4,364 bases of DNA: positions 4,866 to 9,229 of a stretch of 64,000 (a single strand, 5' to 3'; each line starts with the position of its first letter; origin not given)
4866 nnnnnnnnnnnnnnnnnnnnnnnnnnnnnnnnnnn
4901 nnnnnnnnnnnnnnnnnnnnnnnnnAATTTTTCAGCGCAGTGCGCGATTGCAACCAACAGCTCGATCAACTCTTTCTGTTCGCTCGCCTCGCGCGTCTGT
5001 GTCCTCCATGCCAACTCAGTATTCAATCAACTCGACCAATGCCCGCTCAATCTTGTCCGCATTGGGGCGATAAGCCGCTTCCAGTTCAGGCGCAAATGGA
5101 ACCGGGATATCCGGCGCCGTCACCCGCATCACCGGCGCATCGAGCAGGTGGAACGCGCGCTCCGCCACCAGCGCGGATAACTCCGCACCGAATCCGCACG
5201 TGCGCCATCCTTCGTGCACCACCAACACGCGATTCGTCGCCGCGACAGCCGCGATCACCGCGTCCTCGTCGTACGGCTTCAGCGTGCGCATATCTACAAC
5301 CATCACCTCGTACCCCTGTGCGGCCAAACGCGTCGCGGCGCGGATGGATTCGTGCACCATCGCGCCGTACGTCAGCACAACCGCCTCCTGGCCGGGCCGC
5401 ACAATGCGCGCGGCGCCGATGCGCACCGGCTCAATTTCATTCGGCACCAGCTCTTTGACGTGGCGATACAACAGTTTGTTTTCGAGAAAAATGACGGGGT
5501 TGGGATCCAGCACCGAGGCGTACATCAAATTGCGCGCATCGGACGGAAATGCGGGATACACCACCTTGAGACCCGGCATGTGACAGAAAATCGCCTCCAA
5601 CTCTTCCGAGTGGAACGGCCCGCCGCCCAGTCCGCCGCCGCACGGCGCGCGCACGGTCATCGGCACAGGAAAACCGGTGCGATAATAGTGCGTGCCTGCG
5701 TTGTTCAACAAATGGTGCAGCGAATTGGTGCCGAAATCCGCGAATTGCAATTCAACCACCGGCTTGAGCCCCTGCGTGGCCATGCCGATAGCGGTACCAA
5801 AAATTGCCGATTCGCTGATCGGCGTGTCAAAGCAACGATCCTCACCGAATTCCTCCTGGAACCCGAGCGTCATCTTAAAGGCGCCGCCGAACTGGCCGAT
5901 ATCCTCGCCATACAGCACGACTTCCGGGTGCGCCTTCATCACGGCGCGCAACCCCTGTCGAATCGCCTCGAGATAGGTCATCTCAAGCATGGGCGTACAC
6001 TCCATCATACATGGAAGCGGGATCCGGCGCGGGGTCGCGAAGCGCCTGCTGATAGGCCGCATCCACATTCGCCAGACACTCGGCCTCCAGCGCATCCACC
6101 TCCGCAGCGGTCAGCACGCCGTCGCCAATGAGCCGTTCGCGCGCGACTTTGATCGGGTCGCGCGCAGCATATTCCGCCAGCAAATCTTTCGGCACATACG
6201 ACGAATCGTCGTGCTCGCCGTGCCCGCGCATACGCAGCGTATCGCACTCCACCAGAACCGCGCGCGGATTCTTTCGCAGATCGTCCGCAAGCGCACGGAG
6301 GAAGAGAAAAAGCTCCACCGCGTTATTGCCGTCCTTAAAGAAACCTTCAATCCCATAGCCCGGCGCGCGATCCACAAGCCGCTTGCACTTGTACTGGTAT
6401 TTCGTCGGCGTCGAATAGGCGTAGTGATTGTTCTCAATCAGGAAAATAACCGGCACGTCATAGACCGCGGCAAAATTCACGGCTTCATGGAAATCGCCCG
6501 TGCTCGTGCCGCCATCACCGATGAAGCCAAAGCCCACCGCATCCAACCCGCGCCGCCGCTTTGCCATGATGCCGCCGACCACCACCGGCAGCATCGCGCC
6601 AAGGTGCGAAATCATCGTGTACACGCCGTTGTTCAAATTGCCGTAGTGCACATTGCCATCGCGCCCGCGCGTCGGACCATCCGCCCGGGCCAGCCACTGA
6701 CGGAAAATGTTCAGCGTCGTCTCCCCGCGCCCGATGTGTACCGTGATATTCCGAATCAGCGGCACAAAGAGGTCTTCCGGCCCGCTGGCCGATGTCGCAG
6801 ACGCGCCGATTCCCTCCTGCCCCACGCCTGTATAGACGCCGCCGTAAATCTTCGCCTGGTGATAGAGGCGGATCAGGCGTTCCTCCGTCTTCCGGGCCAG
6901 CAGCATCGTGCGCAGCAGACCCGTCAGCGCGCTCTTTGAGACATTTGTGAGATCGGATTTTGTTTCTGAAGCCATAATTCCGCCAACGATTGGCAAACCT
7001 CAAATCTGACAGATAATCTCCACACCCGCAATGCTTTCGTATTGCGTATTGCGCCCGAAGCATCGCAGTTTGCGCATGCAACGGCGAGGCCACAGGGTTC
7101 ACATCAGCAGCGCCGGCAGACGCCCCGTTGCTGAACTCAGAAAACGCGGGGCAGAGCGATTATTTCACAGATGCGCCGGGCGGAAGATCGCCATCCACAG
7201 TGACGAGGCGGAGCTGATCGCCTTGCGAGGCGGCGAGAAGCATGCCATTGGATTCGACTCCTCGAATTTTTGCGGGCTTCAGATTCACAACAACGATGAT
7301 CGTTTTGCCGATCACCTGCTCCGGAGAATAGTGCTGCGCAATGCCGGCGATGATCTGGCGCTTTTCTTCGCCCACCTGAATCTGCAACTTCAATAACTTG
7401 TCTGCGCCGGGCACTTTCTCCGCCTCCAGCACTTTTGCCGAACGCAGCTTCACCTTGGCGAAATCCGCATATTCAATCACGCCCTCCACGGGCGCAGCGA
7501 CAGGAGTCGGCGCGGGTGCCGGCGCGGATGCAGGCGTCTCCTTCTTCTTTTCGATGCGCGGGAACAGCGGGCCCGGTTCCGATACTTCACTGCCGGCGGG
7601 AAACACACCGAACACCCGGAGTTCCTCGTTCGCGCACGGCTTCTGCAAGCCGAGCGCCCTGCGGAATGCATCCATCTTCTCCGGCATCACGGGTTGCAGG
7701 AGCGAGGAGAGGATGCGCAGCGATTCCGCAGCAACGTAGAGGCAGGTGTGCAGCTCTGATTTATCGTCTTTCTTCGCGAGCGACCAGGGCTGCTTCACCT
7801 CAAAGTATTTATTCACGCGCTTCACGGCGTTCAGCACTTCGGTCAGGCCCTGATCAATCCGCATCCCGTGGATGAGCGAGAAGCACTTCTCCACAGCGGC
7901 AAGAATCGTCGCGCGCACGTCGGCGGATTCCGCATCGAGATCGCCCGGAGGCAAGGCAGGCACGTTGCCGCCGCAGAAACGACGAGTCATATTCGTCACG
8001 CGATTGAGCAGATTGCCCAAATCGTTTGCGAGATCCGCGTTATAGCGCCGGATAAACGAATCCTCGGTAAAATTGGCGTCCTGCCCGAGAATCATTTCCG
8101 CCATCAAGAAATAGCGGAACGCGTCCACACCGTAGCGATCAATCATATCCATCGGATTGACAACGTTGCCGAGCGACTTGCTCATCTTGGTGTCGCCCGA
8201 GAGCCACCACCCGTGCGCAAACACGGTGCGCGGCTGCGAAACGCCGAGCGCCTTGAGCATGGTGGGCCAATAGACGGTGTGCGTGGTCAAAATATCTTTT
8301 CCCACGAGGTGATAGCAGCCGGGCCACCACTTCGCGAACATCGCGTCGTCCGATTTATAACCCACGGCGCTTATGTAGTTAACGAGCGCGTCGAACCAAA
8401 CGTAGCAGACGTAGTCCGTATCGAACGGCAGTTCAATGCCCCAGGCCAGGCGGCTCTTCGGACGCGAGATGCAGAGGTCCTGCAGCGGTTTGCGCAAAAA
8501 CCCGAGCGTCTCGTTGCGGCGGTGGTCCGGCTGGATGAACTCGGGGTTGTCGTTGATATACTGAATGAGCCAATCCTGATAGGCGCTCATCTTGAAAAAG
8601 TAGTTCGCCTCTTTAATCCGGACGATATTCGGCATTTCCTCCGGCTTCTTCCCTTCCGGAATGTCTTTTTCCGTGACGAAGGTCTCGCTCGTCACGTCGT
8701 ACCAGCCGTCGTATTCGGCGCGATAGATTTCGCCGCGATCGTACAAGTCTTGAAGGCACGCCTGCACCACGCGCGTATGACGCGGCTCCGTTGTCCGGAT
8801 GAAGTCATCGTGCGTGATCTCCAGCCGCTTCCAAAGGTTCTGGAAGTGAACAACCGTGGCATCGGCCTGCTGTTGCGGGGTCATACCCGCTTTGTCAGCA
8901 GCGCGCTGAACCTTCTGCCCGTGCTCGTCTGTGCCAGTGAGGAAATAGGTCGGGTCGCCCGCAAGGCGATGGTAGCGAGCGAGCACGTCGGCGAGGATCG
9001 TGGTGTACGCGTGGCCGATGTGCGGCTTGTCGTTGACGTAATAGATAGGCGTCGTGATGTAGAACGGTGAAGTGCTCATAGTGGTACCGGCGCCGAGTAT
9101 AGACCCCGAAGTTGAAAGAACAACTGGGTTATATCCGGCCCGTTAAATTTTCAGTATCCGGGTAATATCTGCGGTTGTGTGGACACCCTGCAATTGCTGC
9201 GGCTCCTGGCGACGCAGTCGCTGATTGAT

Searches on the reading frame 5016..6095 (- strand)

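Call 8: search_protein_families(library=pfam, proteins=[window:5016-6095:-], max_evalue=0.00001)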
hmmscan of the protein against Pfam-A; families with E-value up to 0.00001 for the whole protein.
window:5016-6095:- (359 aa): 2 families
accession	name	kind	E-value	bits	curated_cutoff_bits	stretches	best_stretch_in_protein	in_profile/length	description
PF02780.25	Transketolase_C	-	1e-39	135.7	25.9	1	227-349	1-124/124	Transketolase, C-terminal domain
PF02779.29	Transket_pyr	-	1.1e-36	126.5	27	1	39-211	3-173/174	Transketolase, pyrimidine binding domain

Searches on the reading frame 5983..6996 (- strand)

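Call 8: search_protein_families(library=pfam, proteins=[window:5983-6996:-], max_evalue=0.00001)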
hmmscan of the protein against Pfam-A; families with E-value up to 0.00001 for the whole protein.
window:5983-6996:- (337 aa): 1 family
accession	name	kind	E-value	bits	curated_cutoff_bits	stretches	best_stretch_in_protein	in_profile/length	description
PF00676.26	E1_dh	-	1.1e-58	199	22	1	30-326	2-299/300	Dehydrogenase E1 component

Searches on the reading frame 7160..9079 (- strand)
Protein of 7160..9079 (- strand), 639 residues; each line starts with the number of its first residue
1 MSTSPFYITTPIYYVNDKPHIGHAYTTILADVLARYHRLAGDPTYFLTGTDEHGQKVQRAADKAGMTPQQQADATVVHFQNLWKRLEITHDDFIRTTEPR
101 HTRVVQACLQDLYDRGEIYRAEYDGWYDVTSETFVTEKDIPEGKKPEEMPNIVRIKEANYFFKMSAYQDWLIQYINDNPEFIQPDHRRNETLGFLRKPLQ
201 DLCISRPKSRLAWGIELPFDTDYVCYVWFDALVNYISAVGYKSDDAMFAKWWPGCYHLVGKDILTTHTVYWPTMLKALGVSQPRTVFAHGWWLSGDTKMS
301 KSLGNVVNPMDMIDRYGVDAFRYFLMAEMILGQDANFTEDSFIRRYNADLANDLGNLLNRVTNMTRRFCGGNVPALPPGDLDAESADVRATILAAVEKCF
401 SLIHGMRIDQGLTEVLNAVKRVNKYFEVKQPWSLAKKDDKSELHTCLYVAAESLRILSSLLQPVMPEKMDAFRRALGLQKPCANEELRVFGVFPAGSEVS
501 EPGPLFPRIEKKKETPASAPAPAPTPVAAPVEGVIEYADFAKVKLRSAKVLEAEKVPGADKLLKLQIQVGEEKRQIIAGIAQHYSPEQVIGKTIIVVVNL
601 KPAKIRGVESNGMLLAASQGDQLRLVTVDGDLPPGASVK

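Call 8: search_protein_families(library=pfam, proteins=[window:7160-9079:-], max_evalue=0.00001)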
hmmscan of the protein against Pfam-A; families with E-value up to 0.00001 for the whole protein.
window:7160-9079:- (639 aa): 4 families
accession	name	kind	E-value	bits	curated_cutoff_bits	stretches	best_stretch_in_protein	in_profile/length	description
PF09334.17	tRNA-synt_1g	-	2.2e-106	356.4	20.1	2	156-361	180-390/391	tRNA synthetases class I (M)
PF01588.26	tRNA_bind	-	5e-31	107.1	27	1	545-636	1-95/96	Putative tRNA binding domain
PF00133.28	tRNA-synt_1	-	4.2e-30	105.3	22.7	2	225-336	299-412/414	tRNA synthetases class I (I, L, M and V)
PF01406.26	tRNA-synt_1e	-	1.7e-13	51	27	1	15-131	19-135/301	tRNA synthetases class I (C) catalytic domain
